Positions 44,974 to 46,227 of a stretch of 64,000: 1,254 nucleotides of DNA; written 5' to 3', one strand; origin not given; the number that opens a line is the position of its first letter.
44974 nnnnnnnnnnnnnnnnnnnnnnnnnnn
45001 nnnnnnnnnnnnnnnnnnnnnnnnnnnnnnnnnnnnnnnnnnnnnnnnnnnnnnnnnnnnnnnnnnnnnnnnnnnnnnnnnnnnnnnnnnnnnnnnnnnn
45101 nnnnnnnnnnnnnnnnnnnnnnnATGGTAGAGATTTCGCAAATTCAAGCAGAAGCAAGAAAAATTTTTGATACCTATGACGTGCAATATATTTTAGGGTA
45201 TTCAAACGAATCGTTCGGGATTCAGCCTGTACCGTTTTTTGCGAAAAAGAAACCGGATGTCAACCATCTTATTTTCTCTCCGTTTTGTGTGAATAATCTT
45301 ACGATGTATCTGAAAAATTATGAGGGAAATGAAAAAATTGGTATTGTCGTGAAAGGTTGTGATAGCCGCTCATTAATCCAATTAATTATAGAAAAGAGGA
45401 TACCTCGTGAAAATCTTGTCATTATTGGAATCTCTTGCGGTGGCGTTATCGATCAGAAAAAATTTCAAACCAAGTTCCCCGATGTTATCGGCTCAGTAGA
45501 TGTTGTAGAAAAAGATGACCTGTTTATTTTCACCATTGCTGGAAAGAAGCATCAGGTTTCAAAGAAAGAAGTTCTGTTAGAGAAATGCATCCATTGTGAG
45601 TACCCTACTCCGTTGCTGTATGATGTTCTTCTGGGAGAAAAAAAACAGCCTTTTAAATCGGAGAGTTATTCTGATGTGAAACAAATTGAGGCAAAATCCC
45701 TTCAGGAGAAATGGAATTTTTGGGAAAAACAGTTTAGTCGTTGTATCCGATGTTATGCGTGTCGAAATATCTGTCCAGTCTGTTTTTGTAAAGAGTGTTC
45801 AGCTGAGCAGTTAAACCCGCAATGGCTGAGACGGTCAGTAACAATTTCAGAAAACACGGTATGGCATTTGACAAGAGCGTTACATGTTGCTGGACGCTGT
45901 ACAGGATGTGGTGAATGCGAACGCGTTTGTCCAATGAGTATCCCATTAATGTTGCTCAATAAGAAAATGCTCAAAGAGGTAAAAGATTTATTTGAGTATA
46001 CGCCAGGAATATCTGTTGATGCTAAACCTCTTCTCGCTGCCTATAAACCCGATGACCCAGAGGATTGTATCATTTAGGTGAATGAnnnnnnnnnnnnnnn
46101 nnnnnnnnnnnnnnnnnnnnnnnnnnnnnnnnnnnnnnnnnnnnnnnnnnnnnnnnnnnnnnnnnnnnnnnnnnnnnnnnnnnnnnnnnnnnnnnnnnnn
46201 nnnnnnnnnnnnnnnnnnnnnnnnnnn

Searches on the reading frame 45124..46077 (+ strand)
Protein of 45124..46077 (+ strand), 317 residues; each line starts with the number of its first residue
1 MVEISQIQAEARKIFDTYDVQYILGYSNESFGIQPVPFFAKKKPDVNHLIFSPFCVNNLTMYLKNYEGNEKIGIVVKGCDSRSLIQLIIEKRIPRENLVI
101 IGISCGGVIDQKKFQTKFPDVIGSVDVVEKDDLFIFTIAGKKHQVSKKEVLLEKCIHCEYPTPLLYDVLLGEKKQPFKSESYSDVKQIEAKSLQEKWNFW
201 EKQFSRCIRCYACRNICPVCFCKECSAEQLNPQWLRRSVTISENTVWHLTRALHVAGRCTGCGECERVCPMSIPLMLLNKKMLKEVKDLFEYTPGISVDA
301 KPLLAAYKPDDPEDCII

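Call 5: search_protein_families(library=pfam, proteins=[window:45124-46077:+])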
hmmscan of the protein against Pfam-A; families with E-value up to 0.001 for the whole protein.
window:45124-46077:+ (317 aa): 11 families
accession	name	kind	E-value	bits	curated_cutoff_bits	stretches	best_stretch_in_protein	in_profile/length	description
PF13183.11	Fer4_8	-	9.6e-08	32.9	27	1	204-273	2-68/68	4Fe-4S dicluster domain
PF13187.11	Fer4_9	-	1.5e-07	31.8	27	1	206-272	1-50/52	4Fe-4S dicluster domain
PF13534.11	Fer4_17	-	2.2e-07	31.7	22.2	1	206-273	1-60/61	4Fe-4S dicluster domain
PF12837.12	Fer4_6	-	2.3e-06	27.7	25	1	256-272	6-22/24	4Fe-4S binding domain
PF12797.12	Fer4_2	-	2.8e-06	27.4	24.5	1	253-270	4-21/22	4Fe-4S binding domain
PF00037.32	Fer4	-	1.3e-05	25.2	21.1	1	257-271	6-20/24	4Fe-4S binding domain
PF13484.11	Fer4_16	-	5.1e-05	24.4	30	1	206-271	1-65/66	4Fe-4S double cluster binding domain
PF14697.11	Fer4_21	-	6e-05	23.5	35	0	254-271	36-53/59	4Fe-4S dicluster domain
PF12838.12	Fer4_7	-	0.00017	22.4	27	0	206-272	1-51/52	4Fe-4S dicluster domain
PF13237.11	Fer4_10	-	0.0003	21.1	25.5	0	256-279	6-22/53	4Fe-4S dicluster domain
PF12800.12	Fer4_4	-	0.00046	20.7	24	0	257-271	2-16/17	4Fe-4S binding domain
